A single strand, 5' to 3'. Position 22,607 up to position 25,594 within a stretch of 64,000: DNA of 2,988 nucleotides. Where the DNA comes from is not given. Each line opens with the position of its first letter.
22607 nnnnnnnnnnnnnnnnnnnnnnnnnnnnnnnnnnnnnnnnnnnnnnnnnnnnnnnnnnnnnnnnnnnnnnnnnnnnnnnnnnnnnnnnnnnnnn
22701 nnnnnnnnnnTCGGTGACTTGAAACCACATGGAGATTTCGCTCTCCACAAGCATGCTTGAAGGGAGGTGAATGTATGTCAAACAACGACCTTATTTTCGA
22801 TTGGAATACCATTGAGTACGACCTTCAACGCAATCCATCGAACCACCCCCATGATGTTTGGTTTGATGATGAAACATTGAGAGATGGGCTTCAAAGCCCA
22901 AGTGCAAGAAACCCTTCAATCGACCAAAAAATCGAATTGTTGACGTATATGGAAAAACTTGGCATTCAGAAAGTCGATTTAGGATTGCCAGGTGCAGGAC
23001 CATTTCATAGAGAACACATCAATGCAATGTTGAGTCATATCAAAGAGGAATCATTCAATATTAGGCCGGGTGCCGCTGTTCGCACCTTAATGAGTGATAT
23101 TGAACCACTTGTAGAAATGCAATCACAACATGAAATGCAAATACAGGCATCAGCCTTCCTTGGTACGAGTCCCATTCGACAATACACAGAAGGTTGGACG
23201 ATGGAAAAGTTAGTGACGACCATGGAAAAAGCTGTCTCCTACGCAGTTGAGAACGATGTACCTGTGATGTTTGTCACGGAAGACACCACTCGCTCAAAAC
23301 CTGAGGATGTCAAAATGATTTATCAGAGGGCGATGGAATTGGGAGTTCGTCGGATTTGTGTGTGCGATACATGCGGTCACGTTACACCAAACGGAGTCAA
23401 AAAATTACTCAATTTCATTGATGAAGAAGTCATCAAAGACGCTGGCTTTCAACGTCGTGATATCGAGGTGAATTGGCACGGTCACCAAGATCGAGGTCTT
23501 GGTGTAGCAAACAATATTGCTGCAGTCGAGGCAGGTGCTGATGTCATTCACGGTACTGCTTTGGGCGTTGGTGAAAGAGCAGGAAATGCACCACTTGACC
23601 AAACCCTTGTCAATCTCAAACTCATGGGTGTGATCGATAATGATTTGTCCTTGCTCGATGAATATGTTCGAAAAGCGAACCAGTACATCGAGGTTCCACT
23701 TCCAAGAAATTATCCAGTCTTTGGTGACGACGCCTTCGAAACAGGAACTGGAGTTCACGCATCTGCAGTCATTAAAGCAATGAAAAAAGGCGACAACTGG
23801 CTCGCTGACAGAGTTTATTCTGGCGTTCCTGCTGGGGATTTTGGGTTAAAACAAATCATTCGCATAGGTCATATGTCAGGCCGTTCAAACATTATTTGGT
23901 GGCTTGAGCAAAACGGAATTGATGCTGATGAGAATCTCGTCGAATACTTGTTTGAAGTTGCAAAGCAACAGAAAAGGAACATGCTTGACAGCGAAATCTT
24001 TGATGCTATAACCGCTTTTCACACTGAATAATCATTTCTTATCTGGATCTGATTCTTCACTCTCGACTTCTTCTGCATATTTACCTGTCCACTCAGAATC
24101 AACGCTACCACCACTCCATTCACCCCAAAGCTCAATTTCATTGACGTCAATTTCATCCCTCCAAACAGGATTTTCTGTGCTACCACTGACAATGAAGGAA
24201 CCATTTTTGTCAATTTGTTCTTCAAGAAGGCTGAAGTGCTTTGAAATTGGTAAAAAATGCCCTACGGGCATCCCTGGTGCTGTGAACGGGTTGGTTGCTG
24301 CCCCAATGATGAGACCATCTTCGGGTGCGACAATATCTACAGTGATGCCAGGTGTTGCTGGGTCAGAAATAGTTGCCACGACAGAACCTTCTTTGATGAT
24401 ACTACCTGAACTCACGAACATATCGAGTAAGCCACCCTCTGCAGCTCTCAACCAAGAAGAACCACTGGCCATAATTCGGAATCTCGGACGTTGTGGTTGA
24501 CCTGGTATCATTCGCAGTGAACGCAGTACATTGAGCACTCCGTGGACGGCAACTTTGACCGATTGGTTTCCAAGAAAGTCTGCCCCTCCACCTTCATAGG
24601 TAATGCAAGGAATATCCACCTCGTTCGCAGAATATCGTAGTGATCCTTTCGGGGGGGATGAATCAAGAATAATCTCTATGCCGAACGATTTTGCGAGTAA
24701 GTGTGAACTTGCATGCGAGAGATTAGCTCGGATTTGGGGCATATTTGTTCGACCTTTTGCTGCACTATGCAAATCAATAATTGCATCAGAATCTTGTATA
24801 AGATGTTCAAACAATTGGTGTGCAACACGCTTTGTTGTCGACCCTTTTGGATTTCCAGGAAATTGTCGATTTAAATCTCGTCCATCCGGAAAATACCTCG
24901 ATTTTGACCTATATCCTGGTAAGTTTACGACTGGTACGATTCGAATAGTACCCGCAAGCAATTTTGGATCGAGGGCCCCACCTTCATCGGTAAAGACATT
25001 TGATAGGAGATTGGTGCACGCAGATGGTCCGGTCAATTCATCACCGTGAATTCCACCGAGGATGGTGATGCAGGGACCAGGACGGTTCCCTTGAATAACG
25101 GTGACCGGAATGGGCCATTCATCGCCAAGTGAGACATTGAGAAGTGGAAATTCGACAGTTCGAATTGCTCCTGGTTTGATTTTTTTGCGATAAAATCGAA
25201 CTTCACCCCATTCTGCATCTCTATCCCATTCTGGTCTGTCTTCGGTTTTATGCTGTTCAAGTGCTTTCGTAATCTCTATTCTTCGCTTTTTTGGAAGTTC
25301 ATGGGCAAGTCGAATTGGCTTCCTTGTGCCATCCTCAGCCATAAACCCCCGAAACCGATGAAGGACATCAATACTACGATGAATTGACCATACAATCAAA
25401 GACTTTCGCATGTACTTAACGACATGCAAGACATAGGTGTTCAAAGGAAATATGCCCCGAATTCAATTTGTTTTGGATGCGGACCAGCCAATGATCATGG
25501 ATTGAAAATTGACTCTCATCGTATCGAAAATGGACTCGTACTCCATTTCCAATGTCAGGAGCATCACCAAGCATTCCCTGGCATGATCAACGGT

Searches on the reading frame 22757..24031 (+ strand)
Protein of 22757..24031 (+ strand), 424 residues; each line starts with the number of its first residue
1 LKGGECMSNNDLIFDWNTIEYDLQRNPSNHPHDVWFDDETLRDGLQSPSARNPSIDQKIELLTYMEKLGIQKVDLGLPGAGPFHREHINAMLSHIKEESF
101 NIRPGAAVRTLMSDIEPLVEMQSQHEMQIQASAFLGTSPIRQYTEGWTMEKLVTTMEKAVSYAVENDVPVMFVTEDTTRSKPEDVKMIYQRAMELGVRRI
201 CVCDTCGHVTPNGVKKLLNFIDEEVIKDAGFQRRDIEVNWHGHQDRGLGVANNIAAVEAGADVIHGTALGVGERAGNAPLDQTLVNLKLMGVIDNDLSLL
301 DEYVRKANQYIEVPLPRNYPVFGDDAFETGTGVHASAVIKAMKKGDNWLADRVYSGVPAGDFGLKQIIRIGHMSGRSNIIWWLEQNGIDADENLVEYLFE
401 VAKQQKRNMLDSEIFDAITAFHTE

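Call 69: search_protein_families(library=pfam, proteins=[window:22757-24031:+], max_evalue=0.00001)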
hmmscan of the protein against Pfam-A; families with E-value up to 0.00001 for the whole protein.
window:22757-24031:+ (424 aa): 1 family
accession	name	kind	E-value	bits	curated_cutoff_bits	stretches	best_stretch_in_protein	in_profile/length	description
PF00682.25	HMGL-like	-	2.2e-44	152.3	29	1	38-295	6-246/260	HMGL-like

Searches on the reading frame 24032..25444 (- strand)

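Call 69: search_protein_families(library=pfam, proteins=[window:24032-25444:-], max_evalue=0.00001)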
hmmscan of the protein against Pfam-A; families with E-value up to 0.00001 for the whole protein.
window:24032-25444:- (470 aa): 2 families
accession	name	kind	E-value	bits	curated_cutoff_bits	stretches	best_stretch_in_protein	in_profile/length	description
PF24827.1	AstE_AspA_cat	-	5.9e-37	127.5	25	1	122-309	1-191/192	Succinylglutamate desuccinylase/Aspartoacylase catalytic domain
PF00246.29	Peptidase_M14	-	4.6e-07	30.2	21.6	1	118-201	41-141/286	Zinc carboxypeptidase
